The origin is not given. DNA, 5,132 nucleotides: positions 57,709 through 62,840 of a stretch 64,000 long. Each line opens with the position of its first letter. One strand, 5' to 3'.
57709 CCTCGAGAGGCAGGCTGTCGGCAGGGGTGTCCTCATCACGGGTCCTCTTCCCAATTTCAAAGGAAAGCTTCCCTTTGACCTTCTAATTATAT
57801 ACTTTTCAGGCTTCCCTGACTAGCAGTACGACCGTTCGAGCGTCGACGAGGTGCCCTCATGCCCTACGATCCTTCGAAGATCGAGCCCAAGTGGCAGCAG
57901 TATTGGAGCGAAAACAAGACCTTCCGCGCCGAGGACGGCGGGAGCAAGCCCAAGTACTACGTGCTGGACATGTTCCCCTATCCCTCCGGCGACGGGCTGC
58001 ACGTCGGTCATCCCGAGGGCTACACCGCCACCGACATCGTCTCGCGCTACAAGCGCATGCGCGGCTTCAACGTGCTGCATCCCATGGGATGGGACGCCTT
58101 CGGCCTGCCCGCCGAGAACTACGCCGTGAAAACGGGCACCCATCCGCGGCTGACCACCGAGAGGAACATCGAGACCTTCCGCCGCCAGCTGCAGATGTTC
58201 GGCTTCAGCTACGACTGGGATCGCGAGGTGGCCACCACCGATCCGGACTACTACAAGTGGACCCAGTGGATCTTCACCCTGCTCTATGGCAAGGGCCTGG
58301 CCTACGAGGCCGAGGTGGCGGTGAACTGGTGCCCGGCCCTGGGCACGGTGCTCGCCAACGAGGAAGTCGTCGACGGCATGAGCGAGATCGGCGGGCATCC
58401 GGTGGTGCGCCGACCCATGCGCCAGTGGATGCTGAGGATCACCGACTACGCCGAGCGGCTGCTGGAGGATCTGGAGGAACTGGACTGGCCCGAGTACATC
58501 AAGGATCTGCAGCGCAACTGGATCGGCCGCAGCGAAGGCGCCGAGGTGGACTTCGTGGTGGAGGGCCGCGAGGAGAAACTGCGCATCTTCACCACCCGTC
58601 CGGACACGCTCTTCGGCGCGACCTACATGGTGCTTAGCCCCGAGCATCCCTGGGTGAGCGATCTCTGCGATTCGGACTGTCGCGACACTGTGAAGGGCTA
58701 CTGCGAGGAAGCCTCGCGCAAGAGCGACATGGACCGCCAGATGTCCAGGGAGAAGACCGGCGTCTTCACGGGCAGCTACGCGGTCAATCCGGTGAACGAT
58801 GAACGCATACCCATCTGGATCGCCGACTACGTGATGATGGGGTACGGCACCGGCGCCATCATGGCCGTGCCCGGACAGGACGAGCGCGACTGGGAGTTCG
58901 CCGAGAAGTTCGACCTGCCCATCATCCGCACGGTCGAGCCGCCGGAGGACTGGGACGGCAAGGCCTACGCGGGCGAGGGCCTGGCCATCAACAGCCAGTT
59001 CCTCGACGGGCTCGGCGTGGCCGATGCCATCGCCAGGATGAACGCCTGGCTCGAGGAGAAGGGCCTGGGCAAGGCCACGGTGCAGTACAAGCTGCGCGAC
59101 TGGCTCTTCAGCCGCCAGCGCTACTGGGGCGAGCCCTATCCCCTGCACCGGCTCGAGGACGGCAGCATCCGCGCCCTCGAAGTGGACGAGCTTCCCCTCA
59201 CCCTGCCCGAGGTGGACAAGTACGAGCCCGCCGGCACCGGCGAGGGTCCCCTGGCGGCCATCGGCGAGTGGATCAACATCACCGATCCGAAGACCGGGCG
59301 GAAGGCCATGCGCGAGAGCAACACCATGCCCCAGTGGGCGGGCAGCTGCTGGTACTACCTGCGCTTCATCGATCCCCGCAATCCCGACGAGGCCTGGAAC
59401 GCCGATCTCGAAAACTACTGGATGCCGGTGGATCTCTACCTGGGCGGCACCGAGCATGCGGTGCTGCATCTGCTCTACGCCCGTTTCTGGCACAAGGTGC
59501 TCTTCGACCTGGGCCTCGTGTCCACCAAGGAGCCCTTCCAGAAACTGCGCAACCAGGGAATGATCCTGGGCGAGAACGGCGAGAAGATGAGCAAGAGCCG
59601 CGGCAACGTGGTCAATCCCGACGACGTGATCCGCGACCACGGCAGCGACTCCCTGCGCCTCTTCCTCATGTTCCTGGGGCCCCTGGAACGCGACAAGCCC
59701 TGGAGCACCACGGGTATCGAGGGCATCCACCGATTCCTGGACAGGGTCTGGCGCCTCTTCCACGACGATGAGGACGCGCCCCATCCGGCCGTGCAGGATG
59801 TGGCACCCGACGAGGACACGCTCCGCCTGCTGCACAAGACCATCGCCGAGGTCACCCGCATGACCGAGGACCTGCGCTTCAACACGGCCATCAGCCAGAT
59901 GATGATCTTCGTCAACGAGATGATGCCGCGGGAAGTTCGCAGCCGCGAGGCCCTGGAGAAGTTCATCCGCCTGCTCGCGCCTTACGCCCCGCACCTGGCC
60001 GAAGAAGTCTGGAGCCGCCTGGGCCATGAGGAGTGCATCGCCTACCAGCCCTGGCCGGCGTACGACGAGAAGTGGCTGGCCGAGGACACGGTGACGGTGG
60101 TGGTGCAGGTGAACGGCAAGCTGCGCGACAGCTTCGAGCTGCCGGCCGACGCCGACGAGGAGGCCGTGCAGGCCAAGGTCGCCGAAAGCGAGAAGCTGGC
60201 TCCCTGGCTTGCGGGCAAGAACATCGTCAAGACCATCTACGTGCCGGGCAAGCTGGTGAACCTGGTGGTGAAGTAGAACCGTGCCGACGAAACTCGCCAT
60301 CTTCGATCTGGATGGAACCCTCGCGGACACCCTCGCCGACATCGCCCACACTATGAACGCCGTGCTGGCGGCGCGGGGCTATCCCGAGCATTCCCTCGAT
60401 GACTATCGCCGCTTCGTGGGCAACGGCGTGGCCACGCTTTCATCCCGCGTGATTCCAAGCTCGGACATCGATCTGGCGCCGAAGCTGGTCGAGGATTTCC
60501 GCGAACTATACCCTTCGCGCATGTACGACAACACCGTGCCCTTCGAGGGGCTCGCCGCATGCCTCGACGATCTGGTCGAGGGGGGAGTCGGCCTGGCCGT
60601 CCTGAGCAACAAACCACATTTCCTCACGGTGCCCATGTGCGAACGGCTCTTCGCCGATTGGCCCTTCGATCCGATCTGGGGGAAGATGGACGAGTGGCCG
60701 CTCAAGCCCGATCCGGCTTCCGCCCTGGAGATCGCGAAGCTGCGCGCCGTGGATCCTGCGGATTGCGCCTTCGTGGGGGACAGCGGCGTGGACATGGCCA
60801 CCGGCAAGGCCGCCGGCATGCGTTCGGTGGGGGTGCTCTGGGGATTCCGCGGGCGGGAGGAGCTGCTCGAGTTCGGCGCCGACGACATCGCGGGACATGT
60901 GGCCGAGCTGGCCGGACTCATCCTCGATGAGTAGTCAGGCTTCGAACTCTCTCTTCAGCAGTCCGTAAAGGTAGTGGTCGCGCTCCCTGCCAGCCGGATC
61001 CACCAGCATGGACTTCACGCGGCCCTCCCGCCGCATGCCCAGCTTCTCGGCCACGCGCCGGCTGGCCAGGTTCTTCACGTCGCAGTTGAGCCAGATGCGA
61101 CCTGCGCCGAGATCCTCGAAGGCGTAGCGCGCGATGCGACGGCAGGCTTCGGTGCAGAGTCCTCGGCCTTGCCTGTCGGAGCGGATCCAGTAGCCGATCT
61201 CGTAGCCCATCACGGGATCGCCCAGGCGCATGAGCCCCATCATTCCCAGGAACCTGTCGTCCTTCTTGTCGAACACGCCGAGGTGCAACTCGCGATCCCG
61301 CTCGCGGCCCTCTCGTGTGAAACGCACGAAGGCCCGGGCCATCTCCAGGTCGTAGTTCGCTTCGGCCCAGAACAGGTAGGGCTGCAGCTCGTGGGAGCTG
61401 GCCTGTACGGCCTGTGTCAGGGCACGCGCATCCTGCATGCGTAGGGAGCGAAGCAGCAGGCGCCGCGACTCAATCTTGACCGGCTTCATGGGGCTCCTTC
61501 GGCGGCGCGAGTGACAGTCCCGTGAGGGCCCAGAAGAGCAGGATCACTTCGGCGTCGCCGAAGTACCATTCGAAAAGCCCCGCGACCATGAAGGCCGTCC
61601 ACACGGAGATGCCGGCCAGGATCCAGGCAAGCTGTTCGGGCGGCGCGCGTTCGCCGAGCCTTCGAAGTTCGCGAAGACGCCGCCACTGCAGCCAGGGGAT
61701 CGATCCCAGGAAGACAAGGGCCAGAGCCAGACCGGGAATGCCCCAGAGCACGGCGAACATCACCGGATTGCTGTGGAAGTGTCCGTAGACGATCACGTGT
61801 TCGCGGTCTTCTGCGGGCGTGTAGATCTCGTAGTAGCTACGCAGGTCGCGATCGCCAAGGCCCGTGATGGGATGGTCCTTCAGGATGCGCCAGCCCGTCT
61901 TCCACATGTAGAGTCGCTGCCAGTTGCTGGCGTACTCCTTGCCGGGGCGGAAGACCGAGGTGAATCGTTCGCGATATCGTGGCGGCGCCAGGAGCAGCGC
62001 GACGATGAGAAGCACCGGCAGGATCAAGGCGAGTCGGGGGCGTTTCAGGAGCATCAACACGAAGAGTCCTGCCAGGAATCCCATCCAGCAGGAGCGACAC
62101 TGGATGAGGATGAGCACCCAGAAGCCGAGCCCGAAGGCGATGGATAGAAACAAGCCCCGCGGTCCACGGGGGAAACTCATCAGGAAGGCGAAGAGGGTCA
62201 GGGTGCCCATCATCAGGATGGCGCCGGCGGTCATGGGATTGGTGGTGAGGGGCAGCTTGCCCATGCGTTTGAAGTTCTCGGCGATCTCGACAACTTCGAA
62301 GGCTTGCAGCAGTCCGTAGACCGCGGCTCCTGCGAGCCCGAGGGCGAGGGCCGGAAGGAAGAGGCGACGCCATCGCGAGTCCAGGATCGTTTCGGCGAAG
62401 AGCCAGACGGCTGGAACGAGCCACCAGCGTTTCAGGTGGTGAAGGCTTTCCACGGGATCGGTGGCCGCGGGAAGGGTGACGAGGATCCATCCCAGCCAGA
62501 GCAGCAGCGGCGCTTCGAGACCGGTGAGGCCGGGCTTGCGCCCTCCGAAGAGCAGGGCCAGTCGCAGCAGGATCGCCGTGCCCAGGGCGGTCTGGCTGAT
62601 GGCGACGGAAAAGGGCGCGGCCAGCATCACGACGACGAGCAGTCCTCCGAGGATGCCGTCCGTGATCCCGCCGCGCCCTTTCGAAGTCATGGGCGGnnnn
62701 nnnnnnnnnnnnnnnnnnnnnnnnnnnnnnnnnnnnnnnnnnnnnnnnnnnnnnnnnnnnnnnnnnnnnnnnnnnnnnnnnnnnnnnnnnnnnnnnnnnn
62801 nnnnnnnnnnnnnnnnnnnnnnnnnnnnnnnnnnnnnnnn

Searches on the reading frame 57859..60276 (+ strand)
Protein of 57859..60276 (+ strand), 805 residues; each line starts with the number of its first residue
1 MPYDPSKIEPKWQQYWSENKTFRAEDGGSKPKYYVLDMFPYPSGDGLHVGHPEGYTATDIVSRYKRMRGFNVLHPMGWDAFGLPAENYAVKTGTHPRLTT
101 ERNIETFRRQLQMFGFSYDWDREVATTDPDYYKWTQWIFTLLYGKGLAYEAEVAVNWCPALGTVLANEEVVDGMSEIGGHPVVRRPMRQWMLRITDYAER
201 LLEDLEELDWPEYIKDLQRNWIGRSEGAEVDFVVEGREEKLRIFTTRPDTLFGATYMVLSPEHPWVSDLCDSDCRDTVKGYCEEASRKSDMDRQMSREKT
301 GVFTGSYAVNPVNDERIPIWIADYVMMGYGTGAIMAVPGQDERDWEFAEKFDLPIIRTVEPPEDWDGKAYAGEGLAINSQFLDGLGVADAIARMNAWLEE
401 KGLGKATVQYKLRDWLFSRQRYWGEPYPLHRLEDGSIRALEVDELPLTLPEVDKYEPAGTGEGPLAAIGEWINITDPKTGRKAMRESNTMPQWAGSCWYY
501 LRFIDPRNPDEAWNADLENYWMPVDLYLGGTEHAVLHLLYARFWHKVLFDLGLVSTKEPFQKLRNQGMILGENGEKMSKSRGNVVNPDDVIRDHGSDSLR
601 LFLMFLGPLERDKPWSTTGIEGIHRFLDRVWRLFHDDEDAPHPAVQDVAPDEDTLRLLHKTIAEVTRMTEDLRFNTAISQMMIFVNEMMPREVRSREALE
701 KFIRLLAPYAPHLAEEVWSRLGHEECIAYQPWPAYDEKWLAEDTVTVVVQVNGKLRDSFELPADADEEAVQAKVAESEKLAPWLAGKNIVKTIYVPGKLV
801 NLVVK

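Call 33: search_protein_families(library=pfam, max_evalue=0.00001, proteins=[window:57859-60276:+])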
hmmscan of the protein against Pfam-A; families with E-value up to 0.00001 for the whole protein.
window:57859-60276:+ (805 aa): 4 families
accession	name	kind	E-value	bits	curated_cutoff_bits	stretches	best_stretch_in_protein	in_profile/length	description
PF13603.12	tRNA-synt_1_2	-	1.5e-63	214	25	1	219-398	1-184/185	Leucyl-tRNA synthetase, editing domain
PF00133.28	tRNA-synt_1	-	6.5e-50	170.5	22.7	2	11-222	1-225/414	tRNA synthetases class I (I, L, M and V)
PF09334.17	tRNA-synt_1g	-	2.7e-27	96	20.1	2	38-170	6-135/391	tRNA synthetases class I (M)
PF08264.19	Anticodon_1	-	6.6e-23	81.7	25.1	1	653-769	3-146/148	Anticodon-binding domain of tRNA ligase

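Call 34: find_homologous_proteins(query=window:57859-60276:+, max_evalue=1e-100)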
Query window:57859-60276:+ (805 aa): 8000 proteins with E <= 1e-100 among 8000 candidates; the best 120 are listed.
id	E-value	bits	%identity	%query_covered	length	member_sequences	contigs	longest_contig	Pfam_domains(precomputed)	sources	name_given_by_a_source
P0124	0.0e+0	1914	100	100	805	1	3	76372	PF09334.18,PF08264.20,PF13603.13,PF00133.29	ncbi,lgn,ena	-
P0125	0.0e+0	1804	94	100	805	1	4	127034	PF09334.18,PF08264.20,PF13603.13,PF00133.29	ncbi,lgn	-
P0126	0.0e+0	1714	89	100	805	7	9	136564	PF09334.18,PF08264.20,PF13603.13,PF00133.29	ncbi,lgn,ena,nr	ncbi:leucine--tRNA ligase [bacterium]|nr:leucine--tRNA ligase [bacterium]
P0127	0.0e+0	1658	86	100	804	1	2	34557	PF09334.18,PF08264.20,PF13603.13,PF00133.29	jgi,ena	jgi:leucyl-tRNA synthetase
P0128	0.0e+0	1609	83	100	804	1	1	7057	PF09334.18,PF08264.20,PF13603.13,PF00133.29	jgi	-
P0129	0.0e+0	1517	78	100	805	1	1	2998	PF09334.18,PF01406.26,PF08264.20,PF13603.13,PF00133.29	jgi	jgi:leucyl-tRNA synthetase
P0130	0.0e+0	1515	78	100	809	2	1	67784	PF09334.18,PF08264.20,PF13603.13,PF00133.29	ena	-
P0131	0.0e+0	1496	76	100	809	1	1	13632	PF09334.18,PF08264.20,PF13603.13,PF00133.29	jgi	jgi:leucyl-tRNA synthetase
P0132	0.0e+0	1496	77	100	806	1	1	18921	PF09334.18,PF08264.20,PF13603.13,PF00133.29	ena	-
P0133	0.0e+0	1496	76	100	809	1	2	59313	PF09334.18,PF08264.20,PF13603.13,PF00133.29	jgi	jgi:leucyl-tRNA synthetase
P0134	0.0e+0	1495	77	100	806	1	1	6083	PF09334.18,PF08264.20,PF13603.13,PF00133.29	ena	-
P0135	0.0e+0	1492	77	100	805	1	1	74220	PF09334.18,PF08264.20,PF13603.13,PF00133.29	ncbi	-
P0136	0.0e+0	1489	77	100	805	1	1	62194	PF09334.18,PF01406.26,PF08264.20,PF13603.13,PF00133.29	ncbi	-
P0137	0.0e+0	1488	77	100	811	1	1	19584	PF09334.18,PF08264.20,PF13603.13,PF00133.29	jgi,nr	jgi:leucyl-tRNA synthetase|nr:leucine--tRNA ligase [Candidatus Krumholzibacteria bacterium]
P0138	0.0e+0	1488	76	100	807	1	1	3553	PF09334.18,PF01406.26,PF08264.20,PF13603.13,PF00133.29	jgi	jgi:leucyl-tRNA synthetase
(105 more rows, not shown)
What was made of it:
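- Tried and rejected: The taxon was inferred from LeuRS homologs (call 34).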

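Call 74: find_encoding_contigs(protein=P0125, flank=10000, max_places=1)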
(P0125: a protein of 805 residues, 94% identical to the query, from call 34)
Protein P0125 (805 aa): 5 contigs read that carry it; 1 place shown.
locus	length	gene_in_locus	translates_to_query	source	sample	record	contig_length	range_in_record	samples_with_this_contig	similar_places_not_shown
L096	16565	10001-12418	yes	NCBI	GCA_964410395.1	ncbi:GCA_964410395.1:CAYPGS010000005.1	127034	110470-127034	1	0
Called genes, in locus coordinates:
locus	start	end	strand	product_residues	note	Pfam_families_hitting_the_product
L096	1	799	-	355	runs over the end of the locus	PF01855:POR_N, PF17147:PFOR_II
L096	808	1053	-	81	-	PF13534:Fer4_17 (faint), PF25160:LdpA_Fe-S-bd (faint), PF12797:Fer4_2 (faint), PF00037:Fer4 (weak), PF13237:Fer4_10, PF14697:Fer4_21, PF12838:Fer4_7, PF13187:Fer4_9 (weak), +3 more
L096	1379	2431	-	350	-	PF00142:Fer4_NifH (faint), PF01656:CbiA, PF02374:ArsA_ATPase (weak), PF06564:CBP_BcsQ, PF09140:MipZ (faint), PF10609:ParA, PF13614:AAA_31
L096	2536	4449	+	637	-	PF00702:Hydrolase (weak)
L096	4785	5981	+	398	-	PF07228:SpoIIE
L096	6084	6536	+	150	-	PF02082:Rrf2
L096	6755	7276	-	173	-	PF00994:MoCF_biosynth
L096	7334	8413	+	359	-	PF00730:HhH-GPD, PF00633:HHH (weak), PF14815:NUDIX_4 (weak)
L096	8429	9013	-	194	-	-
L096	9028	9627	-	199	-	-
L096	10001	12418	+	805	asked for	PF00133:tRNA-synt_1, PF09334:tRNA-synt_1g, PF13603:tRNA-synt_1_2, PF00133:tRNA-synt_1, PF09334:tRNA-synt_1g (weak), PF08264:Anticodon_1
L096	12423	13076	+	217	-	PF00702:Hydrolase, PF12710:HAD, PF13419:HAD_2, PF13242:Hydrolase_like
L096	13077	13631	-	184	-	PF13302:Acetyltransf_3, PF00583:Acetyltransf_1, PF13523:Acetyltransf_8 (weak)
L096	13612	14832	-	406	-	PF04932:Wzy_C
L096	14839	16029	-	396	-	PF00108:Thiolase_N, PF02803:Thiolase_C, PF22691:Thiolase_C_1 (weak)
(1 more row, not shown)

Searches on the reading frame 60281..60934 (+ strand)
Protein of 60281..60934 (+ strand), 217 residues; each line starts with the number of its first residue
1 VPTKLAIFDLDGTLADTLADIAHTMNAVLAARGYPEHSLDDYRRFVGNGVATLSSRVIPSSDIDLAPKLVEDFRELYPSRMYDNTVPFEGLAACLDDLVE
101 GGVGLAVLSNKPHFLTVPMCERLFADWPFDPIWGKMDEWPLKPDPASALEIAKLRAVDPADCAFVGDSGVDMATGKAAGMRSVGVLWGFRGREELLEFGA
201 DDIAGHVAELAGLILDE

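Call 33: search_protein_families(library=pfam, max_evalue=0.00001, proteins=[window:60281-60934:+])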
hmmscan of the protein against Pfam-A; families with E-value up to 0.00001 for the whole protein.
window:60281-60934:+ (217 aa): 4 families
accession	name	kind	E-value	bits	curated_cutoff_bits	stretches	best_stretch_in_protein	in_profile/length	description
PF13419.12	HAD_2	-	2.4e-30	106.4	23.8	1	7-185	2-178/178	Haloacid dehalogenase-like hydrolase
PF00702.32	Hydrolase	-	1.2e-19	71.9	26.4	1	4-179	2-191/191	haloacid dehalogenase-like hydrolase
PF13242.12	Hydrolase_like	-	1.1e-09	38.5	22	1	142-210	4-75/75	HAD-hyrolase-like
PF12710.13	HAD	-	1.3e-07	32.7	27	1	6-173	1-186/189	haloacid dehalogenase-like hydrolase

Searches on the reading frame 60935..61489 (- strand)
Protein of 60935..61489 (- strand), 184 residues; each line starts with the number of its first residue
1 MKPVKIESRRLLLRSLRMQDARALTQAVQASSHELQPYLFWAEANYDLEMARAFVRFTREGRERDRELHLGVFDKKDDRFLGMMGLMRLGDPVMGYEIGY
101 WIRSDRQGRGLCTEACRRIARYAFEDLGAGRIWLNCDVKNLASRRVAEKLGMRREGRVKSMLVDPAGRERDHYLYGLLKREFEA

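Call 33: search_protein_families(library=pfam, max_evalue=0.00001, proteins=[window:60935-61489:-])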
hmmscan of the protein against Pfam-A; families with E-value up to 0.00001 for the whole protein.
window:60935-61489:- (184 aa): 3 families
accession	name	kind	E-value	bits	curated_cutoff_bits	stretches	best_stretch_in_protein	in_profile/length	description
PF13302.13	Acetyltransf_3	-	1.6e-29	103.8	25.4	1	10-153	1-138/138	Acetyltransferase (GNAT) domain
PF00583.31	Acetyltransf_1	-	2.2e-14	54.2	20.7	1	59-152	27-116/116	Acetyltransferase (GNAT) family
PF13523.12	Acetyltransf_8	-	4.3e-06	26.8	27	0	105-158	90-143/145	Acetyltransferase (GNAT) domain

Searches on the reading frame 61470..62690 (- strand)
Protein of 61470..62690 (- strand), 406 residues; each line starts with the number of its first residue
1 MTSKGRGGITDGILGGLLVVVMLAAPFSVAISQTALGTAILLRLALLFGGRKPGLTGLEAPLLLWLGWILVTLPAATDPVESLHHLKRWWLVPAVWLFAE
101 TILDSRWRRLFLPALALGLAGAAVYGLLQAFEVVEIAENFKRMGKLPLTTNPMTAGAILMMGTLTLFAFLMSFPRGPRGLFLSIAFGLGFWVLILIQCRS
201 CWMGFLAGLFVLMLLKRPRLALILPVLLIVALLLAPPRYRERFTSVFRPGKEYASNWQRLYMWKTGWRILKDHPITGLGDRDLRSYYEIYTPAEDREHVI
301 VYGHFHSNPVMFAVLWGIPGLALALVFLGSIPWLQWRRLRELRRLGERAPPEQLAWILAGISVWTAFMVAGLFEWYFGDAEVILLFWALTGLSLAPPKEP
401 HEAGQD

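Call 33: search_protein_families(library=pfam, max_evalue=0.00001, proteins=[window:61470-62690:-])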
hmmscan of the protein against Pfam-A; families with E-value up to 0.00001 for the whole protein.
window:61470-62690:- (406 aa): 1 family
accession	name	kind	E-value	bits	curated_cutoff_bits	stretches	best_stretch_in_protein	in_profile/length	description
PF04932.20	Wzy_C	-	5.1e-20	72.2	31.7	1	185-324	2-148/149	O-Antigen ligase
